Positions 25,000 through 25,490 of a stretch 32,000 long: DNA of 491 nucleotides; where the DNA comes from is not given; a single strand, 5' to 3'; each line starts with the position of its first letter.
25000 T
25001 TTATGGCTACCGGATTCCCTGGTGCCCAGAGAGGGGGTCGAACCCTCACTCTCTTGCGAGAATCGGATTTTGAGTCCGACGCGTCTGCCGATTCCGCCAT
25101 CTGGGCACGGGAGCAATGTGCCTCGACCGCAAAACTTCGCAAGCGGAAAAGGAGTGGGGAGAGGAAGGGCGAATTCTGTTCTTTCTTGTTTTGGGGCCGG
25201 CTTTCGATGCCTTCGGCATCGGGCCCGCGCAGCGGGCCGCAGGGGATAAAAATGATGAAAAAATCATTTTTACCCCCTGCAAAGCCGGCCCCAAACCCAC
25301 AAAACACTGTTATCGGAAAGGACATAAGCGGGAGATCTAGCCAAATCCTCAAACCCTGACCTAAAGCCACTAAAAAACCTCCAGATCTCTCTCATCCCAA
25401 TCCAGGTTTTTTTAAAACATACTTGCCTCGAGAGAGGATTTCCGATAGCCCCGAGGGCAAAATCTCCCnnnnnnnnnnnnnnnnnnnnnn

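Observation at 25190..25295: Family of ~100-nt intergenic elements folding into perfect four-helix junctions (copy A, best example)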

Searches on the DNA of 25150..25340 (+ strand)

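Call 23: search_rna_families(source=window, start=25150, end=25340, threshold=evalue, max_evalue=10)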
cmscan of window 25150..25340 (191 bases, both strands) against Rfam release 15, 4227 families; matches with E-value up to 10: 26.
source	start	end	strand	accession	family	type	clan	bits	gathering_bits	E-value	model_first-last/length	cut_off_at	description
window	25218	25295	-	RF03585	mir-3938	Gene; miRNA;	-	21.4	94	0.03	1-88/88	no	mir-3938 microRNA precursor family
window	25239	25280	+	RF03560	mir-3926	Gene; miRNA;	-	19.9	82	0.19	1-63/63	no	mir-3926 microRNA precursor family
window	25236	25284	-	RF04113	MIR1523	Gene; miRNA;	-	19.3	96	0.17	1-92/92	no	MIR1523 microRNA precursor family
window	25238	25279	-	RF04255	MIR8001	Gene; miRNA;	-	19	90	0.24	1-67/67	no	MIR8001 microRNA precursor family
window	25205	25295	-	RF01752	psaA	Cis-reg;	-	18.5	50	0.015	27-146/197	no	psaA RNA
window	25190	25295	+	RF03941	mir-3158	Gene; miRNA;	-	18.1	97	0.57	1-81/81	no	mir-3158 microRNA precursor family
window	25214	25307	-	RF03426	mir-1294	Gene; miRNA;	-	18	90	0.15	1-118/118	no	mir-1294 microRNA precursor family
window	25247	25271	+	RF01603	snoR29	Gene; snRNA; snoRNA; CD-box;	-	17.1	50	7.7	1-84/84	no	small nucleolar RNA snoR29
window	25242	25277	+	RF00581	SNORD12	Gene; snRNA; snoRNA; CD-box;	CL00044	16.6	43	0.74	1-90/90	no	Small nucleolar SNORD12/SNORD106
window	25226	25295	-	RF03941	mir-3158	Gene; miRNA;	-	16.1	97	1.8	1-81/81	no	mir-3158 microRNA precursor family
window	25246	25269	+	RF01604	plasmodium_snoR28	Gene; snRNA; snoRNA; CD-box;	-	15.9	63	7.5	1-78/78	no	small nucleolar RNA snoR28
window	25233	25292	+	RF03894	mir-5736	Gene; miRNA;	-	15.1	90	3.3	1-80/80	no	mir-5736 microRNA precursor family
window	25247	25272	+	RF00071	SNORD73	Gene; snRNA; snoRNA; CD-box;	-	15.1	42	5.4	1-72/72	no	Small nucleolar RNA SNORD73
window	25222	25241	-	RF01356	CRISPR-DR28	Gene; CRISPR;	-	13.8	35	7.1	1-24/24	no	CRISPR RNA direct repeat element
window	25181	25304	-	RF03578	mir-3910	Gene; miRNA;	-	13.7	95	4.9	1-82/82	no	mir-3910 microRNA precursor family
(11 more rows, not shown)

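Call 31: build_rna_model(alignment_id=A2)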
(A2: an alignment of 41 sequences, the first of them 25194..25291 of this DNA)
Model R1 built from alignment A2 (41 sequences, 103 columns); structure: RNAalifold consensus.
model positions 96; base pairs 39; branch points 2; effective number of sequences 0.85; information 0.596 bits per position. Calibrated on 0.2 Mb of random sequence (short: E-values are rough).
structure used (alignment columns):
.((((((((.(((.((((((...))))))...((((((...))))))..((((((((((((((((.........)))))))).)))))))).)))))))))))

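Call 32: search_with_rna_model(model_id=R1, source=window, filters=off, max_evalue=10, show_alignments=6)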
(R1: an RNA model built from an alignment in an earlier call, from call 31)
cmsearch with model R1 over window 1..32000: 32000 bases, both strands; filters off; matches with E-value up to 10: 15.
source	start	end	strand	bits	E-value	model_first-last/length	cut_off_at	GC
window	30553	30646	-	100.4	3.4e-17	1-96/96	no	0.63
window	25194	25291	+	95.4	3.1e-16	1-96/96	no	0.6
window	22375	22478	+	48.2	2.7e-07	1-96/96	no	0.62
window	25194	25291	-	45.1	1e-06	1-96/96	no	0.6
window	30553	30646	+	41.3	5.4e-06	1-96/96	no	0.63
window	22375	22478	-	34.6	0.0001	1-96/96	no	0.62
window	4807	4872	+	20.6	0.044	1-96/96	no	0.68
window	29547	29638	+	16.2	0.31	1-96/96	no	0.66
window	5540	5577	+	12.2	1.7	1-96/96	no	0.63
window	25739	25830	+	10.6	3.5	1-96/96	no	0.66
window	4806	4873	-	10.2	4.2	1-96/96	no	0.69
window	20140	20240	+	10.1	4.3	1-96/96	no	0.68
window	3368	3440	+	9.5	5.7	1-96/96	no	0.73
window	17952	18027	-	8.9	7.5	1-96/96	no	0.57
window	11763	11850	+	8.7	8.1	1-96/96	no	0.64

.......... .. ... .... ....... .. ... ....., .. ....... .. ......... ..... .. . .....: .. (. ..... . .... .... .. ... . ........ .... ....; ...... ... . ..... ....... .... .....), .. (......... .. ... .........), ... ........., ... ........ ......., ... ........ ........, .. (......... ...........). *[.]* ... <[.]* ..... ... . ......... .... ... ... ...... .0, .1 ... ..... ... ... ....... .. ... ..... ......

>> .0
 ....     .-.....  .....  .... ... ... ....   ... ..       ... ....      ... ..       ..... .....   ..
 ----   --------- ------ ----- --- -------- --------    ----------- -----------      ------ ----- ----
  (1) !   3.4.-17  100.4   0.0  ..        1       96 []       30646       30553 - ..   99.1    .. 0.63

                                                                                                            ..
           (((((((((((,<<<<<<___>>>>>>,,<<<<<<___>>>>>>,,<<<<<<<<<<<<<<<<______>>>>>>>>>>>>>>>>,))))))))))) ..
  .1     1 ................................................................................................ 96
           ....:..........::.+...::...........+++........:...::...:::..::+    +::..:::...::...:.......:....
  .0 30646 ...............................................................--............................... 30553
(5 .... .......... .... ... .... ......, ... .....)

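Call 33: search_with_rna_model(model_id=R1, sources=[L001, L008, L013, L017, L018, L019, L020, L021, L024, L025, L027, L030, L032, L035, L037, L038, L039, L046, L047, L048, L050, L052, L057, L058, L059, L060, L061, L062, L069, L070, L071, L077, L080, L081, L082, L083, L010, L053, L084, L004, L005, L014, L023, L036, L040, L042, L044, L051, L063, L066, L068, L072, L074, L079], max_evalue=0.01)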
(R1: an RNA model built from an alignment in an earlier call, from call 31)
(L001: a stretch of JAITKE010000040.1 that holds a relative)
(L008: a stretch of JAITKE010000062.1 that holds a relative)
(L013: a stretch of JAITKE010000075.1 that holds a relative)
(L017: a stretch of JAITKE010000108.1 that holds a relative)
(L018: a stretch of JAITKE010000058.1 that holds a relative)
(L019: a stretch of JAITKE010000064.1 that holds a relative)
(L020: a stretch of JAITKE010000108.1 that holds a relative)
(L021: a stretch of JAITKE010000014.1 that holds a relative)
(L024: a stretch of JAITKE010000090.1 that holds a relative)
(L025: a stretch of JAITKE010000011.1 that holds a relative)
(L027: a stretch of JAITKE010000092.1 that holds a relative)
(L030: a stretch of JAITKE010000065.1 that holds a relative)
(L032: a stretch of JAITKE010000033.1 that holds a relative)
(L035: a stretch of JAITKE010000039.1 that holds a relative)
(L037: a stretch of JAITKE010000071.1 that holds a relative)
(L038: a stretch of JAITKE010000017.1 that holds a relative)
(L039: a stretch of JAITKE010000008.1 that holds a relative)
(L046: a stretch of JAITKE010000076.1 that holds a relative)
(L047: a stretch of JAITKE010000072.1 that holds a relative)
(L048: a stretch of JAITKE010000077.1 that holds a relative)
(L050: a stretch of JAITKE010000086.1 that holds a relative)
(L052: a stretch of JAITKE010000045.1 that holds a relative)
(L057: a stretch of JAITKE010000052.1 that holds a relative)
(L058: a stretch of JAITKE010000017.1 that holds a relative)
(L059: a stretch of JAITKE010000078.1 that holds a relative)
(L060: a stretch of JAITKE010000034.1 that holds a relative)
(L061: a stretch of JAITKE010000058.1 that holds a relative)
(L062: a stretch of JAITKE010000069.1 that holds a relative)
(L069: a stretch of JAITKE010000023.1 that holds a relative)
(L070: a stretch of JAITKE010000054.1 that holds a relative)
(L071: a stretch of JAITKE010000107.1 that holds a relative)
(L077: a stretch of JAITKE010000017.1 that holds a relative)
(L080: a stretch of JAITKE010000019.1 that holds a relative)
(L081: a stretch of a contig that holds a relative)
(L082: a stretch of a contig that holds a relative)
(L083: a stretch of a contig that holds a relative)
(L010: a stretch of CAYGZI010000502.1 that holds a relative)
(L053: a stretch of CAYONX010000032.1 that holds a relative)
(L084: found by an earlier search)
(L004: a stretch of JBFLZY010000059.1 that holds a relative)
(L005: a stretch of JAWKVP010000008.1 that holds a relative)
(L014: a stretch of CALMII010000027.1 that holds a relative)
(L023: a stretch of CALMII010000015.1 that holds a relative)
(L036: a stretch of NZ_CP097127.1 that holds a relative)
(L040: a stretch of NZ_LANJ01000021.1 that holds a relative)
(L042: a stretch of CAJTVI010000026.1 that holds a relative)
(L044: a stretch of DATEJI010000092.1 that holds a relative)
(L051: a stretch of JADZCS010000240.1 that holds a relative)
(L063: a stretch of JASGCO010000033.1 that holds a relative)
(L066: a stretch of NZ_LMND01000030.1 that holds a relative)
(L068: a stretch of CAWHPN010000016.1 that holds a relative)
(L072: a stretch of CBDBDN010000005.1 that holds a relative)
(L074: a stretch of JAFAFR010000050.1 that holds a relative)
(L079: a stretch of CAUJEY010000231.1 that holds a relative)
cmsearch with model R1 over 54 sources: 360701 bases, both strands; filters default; matches with E-value up to 0.01: 145.
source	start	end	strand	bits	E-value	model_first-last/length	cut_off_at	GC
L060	1684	1780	-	104.1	7.6e-17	1-96/96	no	0.68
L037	3706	3799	+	103.3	1.1e-16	1-96/96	no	0.66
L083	5297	5392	+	103.1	1.2e-16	1-96/96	no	0.73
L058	7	102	-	102.5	1.5e-16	1-96/96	no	0.68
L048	2138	2230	+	102.4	1.6e-16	1-96/96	no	0.7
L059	7150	7242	-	101.4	2.5e-16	1-96/96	no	0.62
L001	2532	2624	-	101.4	2.5e-16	1-96/96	no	0.62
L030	2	94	+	101.2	2.7e-16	1-96/96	no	0.61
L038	5716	5808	+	101.2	2.8e-16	1-96/96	no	0.62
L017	2167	2259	+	101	3e-16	1-96/96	no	0.71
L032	1778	1870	+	100.5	3.6e-16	1-96/96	no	0.59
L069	1683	1775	-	99.2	6.5e-16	1-96/96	no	0.69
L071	2547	2643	+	99.2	6.5e-16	1-96/96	no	0.74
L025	6826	6918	+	99.2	6.6e-16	1-96/96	no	0.61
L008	1338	1430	+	98.8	7.9e-16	1-96/96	no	0.59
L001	1226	1318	-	98.7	8e-16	1-96/96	no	0.59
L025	82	180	-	98.3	9.5e-16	1-96/96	no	0.71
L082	2503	2595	-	98.3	9.7e-16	1-96/96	no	0.65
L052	2609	2701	+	97.4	1.4e-15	1-96/96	no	0.73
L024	2627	2723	+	97.4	1.4e-15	1-96/96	no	0.68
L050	174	270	-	96.7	2e-15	1-96/96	no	0.7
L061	3236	3328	-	96.6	2e-15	1-96/96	no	0.73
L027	4048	4145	-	96.3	2.3e-15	1-96/96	no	0.7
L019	654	748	-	96.2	2.4e-15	1-96/96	no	0.76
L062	2949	3045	+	96.1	2.5e-15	1-96/96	no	0.77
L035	1213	1305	-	94.8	4.4e-15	1-96/96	no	0.63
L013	6788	6882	+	93.5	7.9e-15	1-96/96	no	0.65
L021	2685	2778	+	93.2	9.1e-15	1-96/96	no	0.7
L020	7111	7206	-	92.9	1e-14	1-96/96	no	0.72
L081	1718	1814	+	92.4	1.3e-14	1-96/96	no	0.67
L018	3761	3859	-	92.1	1.5e-14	1-96/96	no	0.75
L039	1207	1302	-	91.9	1.6e-14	1-96/96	no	0.73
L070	801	898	+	91.9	1.6e-14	1-96/96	no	0.7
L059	2997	3095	+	91.6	1.8e-14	1-96/96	no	0.58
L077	1894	1991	-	91.2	2.1e-14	1-96/96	no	0.73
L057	6958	7048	+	90.9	2.4e-14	1-96/96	no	0.68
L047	3753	3846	-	89.2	5e-14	1-96/96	no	0.69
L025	3826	3923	-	87.7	9.8e-14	1-96/96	no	0.71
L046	4780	4879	-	84.6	3.8e-13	1-96/96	no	0.58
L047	1500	1592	+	84.4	4.1e-13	1-96/96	no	0.73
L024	1644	1735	-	82.8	8.4e-13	1-96/96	no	0.63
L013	2216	2305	+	81.8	1.3e-12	1-96/96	no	0.71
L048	6632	6740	-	80.5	2.2e-12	1-96/96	no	0.72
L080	1884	1980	-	79.7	3.2e-12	1-96/96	no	0.65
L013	5635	5734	-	79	4.3e-12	1-96/96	no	0.55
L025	6578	6671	+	78.8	4.8e-12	1-96/96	no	0.63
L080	2143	2236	-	77.3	9.1e-12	1-96/96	no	0.69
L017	594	688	+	76.7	1.2e-11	1-96/96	no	0.54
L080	4979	5072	+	76.5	1.3e-11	1-96/96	no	0.69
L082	5217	5309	+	75.1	2.4e-11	1-96/96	no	0.6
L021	5780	5870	+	74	3.8e-11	1-96/96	no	0.59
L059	5456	5552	+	74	3.9e-11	1-96/96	no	0.63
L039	236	335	+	72.8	6.5e-11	1-96/96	no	0.59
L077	648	737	-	71.3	1.2e-10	1-96/96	no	0.62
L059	6521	6618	+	70.5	1.8e-10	1-96/96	no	0.69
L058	6777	6879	+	69.9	2.3e-10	1-96/96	no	0.53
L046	6987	7086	-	69.5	2.8e-10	1-96/96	no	0.62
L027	1019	1118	-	69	3.4e-10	1-96/96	no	0.74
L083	2656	2753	-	68.8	3.7e-10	1-96/96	no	0.7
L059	7021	7117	-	67.6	6.3e-10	1-96/96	no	0.58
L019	897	995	-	67.2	7.6e-10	1-96/96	no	0.72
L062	6603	6692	-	67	8.1e-10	4-93/96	no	0.64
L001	2845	2946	-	66.4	1e-09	1-96/96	no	0.76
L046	4616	4702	-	65.3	1.7e-09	1-96/96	no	0.6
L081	1508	1634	+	65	2e-09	1-96/96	no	0.6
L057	6766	6853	+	63.9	3.1e-09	1-96/96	no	0.76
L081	32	118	-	63.5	3.7e-09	1-96/96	no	0.55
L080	6239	6327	-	62.3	6.4e-09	1-96/96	no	0.75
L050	4028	4116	+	62.1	6.9e-09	1-96/96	no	0.74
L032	5814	5911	+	61.2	1e-08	1-96/96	no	0.53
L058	6618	6702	-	60.6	1.3e-08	1-96/96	no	0.59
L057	7112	7224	-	60.2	1.6e-08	1-96/96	no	0.73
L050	2843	2931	+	59.1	2.5e-08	1-96/96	no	0.75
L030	4276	4364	+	56.3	8.7e-08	1-96/96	no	0.69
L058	5217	5303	-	54.6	1.8e-07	1-96/96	no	0.59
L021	794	895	-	53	3.7e-07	1-96/96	no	0.79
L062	3918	4038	+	51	8.7e-07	1-96/96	no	0.74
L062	3340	3443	+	49.6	1.6e-06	1-96/96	no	0.81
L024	2627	2723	-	47.7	3.7e-06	1-96/96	no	0.68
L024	1703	1801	+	46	7.9e-06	1-96/96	no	0.66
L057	6958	7048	-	45.9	8.1e-06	1-96/96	no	0.68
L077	808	896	-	45.6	9.5e-06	1-96/96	no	0.79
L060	1684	1780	+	44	1.9e-05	1-96/96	no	0.68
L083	5297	5392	-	43.6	2.3e-05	1-96/96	no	0.73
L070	801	898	-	43.5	2.3e-05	1-96/96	no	0.7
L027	4048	4145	+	43.4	2.4e-05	1-96/96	no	0.7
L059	2997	3095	-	43.4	2.4e-05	1-96/96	no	0.58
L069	1683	1775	+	43.4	2.5e-05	1-96/96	no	0.69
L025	3826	3923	+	43.2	2.6e-05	1-96/96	no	0.71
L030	2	94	-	43.1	2.8e-05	1-96/96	no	0.61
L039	1207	1302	+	42.7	3.3e-05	1-96/96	no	0.73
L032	1778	1870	-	42.5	3.7e-05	1-96/96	no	0.59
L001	2532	2624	+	42.4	3.8e-05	1-96/96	no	0.62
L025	82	180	+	42.3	3.9e-05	1-96/96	no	0.71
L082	2503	2595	+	42.2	4e-05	1-96/96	no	0.65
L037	3706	3799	-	42.1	4.3e-05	1-96/96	no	0.66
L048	1836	1992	+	42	4.4e-05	1-96/96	no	0.76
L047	3753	3846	+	42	4.4e-05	1-96/96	no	0.69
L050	174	270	+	42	4.6e-05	1-96/96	no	0.7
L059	7150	7242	+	41.9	4.6e-05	1-96/96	no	0.62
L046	4780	4879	+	41.8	4.9e-05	1-96/96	no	0.58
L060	3974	4130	+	41.6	5.3e-05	1-96/96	no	0.75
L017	2167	2259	-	41.5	5.5e-05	1-96/96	no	0.71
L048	2138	2230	-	41.4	5.8e-05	1-96/96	no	0.7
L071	2547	2643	-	41.2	6.3e-05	1-96/96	no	0.74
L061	3236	3328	+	41.2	6.3e-05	1-96/96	no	0.73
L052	2609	2701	-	41.2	6.4e-05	1-96/96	no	0.73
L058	7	102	+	40.6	8.2e-05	1-96/96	no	0.68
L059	6852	6970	+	40.6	8.2e-05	1-96/96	no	0.78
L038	5716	5808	-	40.6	8.3e-05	1-96/96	no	0.62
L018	3761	3859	+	40.3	9.2e-05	1-96/96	no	0.75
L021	2685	2778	-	39.9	0.00011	1-96/96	no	0.7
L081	1718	1814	-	39.9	0.00011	1-96/96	no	0.67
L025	6826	6918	-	39.8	0.00011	1-96/96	no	0.61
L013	2216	2305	-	39.8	0.00012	1-96/96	no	0.71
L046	6987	7086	+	39.5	0.00014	1-96/96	no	0.62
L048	6632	6740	+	39.4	0.00014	1-96/96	no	0.72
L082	5217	5309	-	39.3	0.00015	1-96/96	no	0.6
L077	1894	1991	+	39.1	0.00015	1-96/96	no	0.73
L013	6788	6882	-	38.8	0.00018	1-96/96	no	0.65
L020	7111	7206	+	38.6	0.00019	1-96/96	no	0.72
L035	1213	1305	+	38.4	0.00021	1-96/96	no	0.63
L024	1599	1699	+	38.2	0.00023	1-96/96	no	0.62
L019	654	748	+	38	0.00025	1-96/96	no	0.76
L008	1338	1430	-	38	0.00025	1-96/96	no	0.59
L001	1226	1318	+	37.7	0.00029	1-96/96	no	0.59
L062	2949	3045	-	36.9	0.00042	1-96/96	no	0.77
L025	6578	6671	-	36.8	0.00043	1-96/96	no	0.63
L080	1884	1980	+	36.2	0.00055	1-96/96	no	0.65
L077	647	737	+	36.1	0.00057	1-96/96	no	0.62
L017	594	688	-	36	0.00062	1-96/96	no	0.54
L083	2656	2753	+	34.9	0.001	1-96/96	no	0.7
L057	6766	6853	-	33.1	0.0022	1-96/96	no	0.76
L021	5780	5870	-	32.4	0.0029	1-96/96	no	0.59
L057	2663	2737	-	32.2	0.0032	1-96/96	no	0.71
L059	4711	4785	-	32.2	0.0032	1-96/96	no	0.71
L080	6239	6327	+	31.8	0.0038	1-96/96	no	0.75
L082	1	36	-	31.8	0.0039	1-36/96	3'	0.58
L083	1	61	+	31.6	0.0042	32-96/96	5'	0.62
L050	4028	4116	-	31.4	0.0045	1-96/96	no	0.74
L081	32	118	+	31.1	0.0051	1-96/96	no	0.55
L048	7933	8000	+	31.1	0.0053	1-96/96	no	0.76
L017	5128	5256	+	30.8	0.0059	1-96/96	no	0.83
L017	3344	3418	+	30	0.0084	1-96/96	no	0.71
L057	293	365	-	29.9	0.0087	1-96/96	no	0.73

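Call 39: search_with_rna_model(model_id=R1, sources=[L085, L086, L087, L088, L089, L090, L091, L092, L093, L094, L095, L096, L097, L098, L099, L100, L101, L102, L103, L104, L105, L106, L107, L108, L109, L110, L111, L112, L113, L114, L115, L116, L117, L118, L119, L120, L121, L122, L123, L124, L125, L126, L127, L128, L129, L130, L131, L132, L133, L134, L135, L136], max_evalue=0.01)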
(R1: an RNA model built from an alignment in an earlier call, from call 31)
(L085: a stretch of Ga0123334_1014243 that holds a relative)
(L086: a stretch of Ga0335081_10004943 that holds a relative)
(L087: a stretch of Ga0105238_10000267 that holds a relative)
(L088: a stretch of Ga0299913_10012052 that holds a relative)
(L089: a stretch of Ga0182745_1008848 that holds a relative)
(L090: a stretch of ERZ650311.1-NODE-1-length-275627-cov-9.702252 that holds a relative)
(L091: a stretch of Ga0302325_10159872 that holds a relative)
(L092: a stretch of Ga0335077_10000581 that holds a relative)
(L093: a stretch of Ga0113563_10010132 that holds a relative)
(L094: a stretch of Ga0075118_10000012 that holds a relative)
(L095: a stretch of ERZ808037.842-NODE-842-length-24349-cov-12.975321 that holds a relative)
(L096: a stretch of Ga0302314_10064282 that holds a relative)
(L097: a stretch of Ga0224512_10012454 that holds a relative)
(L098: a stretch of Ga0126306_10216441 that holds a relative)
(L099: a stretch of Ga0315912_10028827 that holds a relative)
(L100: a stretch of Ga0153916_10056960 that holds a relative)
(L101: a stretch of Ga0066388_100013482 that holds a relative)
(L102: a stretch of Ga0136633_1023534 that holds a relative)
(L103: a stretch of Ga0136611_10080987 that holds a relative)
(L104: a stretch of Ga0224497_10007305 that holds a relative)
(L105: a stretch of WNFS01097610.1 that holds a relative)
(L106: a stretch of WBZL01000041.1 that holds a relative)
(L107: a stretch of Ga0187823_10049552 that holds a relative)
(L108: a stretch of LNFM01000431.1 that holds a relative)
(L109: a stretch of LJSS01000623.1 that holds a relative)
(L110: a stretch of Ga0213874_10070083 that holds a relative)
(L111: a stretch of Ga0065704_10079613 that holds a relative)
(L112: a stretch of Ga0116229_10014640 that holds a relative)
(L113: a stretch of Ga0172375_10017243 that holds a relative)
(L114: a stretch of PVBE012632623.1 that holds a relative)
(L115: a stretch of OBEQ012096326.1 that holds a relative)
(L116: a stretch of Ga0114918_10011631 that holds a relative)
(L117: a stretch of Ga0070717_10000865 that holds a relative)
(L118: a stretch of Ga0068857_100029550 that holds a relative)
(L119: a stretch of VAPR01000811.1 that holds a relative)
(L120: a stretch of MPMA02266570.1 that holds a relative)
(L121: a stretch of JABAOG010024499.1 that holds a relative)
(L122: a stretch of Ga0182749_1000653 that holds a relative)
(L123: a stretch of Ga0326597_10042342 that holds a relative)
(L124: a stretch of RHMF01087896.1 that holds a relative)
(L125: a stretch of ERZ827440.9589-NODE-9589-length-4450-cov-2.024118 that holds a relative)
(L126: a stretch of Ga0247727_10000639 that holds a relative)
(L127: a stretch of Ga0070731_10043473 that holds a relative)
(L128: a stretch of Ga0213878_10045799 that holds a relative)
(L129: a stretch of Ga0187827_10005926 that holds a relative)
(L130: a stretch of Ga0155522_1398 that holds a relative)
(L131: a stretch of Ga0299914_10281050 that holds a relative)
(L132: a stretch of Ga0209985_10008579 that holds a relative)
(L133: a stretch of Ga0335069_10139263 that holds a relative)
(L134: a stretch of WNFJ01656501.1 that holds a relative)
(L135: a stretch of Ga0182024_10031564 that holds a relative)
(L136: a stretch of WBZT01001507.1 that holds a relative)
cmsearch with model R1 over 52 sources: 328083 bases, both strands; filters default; matches with E-value up to 0.01: 1.
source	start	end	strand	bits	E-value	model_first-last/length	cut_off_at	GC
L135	7862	7929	-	34.9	0.00088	1-96/96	no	0.75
